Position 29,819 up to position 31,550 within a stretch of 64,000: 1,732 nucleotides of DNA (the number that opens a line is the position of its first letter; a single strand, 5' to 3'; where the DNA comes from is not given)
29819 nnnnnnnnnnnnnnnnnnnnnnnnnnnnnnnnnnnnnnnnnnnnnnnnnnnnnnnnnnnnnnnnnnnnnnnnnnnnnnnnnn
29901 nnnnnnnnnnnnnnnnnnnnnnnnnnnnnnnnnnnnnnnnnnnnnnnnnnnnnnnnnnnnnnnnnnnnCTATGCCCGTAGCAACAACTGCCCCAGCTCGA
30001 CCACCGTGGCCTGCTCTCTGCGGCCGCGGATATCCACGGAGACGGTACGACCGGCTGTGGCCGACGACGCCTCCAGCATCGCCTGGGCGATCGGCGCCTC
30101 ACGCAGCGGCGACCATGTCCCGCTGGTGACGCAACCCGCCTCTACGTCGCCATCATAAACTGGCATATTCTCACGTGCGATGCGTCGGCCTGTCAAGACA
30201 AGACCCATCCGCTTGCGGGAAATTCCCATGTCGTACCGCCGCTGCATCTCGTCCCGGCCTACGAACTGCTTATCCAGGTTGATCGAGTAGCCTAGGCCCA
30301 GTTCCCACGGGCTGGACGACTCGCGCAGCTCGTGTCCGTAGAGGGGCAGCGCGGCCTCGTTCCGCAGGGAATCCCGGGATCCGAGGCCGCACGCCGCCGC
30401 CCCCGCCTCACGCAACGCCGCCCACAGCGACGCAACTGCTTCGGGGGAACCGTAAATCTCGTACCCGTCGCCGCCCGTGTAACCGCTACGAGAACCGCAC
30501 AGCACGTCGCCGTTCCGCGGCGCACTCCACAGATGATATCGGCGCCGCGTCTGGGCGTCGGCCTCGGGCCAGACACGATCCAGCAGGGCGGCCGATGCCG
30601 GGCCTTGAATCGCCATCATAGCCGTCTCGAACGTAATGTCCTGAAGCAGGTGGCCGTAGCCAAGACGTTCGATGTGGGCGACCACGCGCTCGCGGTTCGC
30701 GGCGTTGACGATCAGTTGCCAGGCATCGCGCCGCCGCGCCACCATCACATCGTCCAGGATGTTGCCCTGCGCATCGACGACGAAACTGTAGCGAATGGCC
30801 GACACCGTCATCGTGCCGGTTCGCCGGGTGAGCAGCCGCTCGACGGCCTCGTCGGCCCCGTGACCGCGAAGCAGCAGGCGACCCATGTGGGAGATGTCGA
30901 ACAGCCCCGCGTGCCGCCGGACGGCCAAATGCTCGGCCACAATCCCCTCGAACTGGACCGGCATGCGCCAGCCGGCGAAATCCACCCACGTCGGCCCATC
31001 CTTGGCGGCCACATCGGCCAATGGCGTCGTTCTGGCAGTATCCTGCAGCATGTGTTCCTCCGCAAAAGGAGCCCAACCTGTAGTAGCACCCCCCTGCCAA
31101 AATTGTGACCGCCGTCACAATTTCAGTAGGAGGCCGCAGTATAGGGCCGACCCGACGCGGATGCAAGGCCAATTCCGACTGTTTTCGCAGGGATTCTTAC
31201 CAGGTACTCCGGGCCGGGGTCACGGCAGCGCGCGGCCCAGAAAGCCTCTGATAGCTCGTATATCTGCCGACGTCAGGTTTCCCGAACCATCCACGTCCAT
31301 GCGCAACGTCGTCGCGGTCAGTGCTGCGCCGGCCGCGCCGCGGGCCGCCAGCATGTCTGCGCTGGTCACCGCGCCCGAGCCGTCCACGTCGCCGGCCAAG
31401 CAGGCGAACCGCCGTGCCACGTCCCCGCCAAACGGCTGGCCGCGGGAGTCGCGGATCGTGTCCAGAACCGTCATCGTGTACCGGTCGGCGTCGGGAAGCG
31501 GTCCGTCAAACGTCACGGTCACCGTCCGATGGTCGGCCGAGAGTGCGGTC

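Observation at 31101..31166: gcvT operon: consensus promoter followed by a perfect CRP-type palindrome, and no glycine riboswitch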

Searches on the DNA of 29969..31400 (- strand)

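Call 4: search_rna_families(source=window, start=30900, end=31400, threshold=evalue, max_evalue=10)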
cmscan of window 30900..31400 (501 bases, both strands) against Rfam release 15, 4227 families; matches with E-value up to 10: 1.
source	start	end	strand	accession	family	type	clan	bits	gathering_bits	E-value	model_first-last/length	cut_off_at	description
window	31312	31359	-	RF00520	ybhL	Cis-reg; leader;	-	19.3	50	0.94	1-73/73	no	ybhL leader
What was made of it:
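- On Glycine riboswitch RF00504: At E up to 10 in 30900-31400, the only match is a chance ybhL hit (call 4).
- Closest known: Glycine riboswitch. Different: No hit appears even at E up to 10 in the 500-nt region (call 4), and the UTR is only about 80 nt.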

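Call 31: search_rna_families(sources=[L001, L013, L014, L015, L017, L018], threshold=gathering)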
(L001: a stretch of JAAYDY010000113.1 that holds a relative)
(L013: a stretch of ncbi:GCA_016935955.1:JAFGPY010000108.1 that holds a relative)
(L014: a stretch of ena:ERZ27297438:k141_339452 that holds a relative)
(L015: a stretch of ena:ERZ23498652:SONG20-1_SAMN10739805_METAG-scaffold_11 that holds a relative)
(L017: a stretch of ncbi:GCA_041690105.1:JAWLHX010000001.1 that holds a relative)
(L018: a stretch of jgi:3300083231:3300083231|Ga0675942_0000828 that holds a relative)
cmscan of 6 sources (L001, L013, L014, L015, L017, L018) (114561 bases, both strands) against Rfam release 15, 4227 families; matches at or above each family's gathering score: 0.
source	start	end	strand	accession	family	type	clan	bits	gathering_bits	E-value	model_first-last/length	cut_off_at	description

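Call 67: search_rna_families(sources=[L122, L123, L124, L125, L126, L127, L035], threshold=gathering)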
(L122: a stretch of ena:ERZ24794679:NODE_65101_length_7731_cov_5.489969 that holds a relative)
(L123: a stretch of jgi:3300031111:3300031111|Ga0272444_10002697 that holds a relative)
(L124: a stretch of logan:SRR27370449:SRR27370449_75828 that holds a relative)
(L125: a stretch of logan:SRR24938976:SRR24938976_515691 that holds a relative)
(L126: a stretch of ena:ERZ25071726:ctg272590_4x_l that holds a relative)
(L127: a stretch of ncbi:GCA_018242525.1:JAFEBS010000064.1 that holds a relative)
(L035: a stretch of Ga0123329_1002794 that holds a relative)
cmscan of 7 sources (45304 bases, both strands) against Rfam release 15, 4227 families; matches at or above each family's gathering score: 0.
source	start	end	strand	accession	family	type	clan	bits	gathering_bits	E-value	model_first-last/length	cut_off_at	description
